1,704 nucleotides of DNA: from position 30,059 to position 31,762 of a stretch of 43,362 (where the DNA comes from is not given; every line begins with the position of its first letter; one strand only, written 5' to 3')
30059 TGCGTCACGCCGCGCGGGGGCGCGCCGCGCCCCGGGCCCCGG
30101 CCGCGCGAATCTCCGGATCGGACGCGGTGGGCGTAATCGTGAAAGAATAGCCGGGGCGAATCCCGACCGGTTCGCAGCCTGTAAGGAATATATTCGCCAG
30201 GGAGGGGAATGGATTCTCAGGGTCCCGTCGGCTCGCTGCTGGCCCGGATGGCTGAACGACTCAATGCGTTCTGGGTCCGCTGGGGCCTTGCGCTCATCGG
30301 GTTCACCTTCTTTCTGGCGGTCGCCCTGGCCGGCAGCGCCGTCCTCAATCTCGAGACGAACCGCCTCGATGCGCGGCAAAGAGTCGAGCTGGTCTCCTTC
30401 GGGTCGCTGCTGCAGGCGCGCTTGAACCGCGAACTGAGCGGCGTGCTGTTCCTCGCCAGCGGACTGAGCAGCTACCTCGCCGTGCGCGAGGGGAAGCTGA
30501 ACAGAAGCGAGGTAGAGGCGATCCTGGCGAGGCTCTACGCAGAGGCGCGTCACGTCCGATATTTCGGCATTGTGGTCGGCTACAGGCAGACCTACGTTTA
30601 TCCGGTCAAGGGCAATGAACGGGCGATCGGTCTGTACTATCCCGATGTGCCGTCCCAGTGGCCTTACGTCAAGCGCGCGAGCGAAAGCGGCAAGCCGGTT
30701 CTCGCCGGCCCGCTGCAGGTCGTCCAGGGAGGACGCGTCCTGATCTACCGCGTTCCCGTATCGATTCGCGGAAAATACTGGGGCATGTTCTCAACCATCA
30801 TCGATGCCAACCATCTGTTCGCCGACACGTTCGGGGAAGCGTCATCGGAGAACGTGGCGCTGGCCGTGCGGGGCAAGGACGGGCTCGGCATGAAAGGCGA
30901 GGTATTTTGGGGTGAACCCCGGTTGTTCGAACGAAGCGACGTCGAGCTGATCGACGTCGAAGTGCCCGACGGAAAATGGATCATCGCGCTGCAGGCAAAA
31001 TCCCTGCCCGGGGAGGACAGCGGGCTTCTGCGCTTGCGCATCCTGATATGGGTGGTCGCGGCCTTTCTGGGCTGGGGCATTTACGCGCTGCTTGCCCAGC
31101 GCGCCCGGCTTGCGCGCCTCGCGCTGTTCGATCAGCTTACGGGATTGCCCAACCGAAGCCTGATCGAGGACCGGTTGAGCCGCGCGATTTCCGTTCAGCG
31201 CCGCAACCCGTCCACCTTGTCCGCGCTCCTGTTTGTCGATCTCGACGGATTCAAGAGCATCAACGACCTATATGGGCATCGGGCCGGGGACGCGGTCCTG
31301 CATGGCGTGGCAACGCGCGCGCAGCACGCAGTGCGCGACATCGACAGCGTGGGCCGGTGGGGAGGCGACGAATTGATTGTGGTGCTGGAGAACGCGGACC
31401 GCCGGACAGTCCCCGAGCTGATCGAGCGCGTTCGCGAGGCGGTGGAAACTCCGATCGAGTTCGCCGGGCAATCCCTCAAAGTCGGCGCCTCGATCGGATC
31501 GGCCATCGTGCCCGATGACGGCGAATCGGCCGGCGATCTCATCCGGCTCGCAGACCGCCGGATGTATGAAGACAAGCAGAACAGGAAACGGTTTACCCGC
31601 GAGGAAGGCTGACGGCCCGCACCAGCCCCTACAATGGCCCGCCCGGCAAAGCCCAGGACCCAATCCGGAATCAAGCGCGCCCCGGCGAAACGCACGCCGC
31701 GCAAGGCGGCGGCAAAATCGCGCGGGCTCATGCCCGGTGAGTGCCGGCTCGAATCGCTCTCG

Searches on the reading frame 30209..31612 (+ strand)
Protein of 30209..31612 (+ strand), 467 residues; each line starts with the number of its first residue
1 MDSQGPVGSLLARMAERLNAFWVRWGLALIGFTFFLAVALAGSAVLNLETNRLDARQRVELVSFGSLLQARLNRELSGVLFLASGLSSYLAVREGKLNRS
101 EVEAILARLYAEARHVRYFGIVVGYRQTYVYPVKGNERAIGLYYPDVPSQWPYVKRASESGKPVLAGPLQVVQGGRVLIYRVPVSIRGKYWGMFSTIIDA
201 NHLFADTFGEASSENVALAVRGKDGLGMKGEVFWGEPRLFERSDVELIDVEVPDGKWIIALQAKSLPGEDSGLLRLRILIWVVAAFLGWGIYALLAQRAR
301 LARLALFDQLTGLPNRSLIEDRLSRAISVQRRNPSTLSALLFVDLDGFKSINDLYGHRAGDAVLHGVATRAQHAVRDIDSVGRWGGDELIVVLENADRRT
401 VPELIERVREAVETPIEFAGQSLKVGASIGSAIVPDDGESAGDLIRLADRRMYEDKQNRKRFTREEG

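Call 20: search_protein_families(library=pfam, proteins=[window:30209-31612:+], max_evalue=0.001)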
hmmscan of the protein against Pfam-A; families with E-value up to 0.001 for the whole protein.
window:30209-31612:+ (467 aa): 2 families
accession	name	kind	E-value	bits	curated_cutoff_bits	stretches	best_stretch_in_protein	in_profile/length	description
PF00990.26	GGDEF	-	2.5e-43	148.1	23.8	1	305-460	1-159/161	Diguanylate cyclase, GGDEF domain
PF03924.19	CHASE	-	1.2e-08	35.5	25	1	128-220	68-176/189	CHASE domain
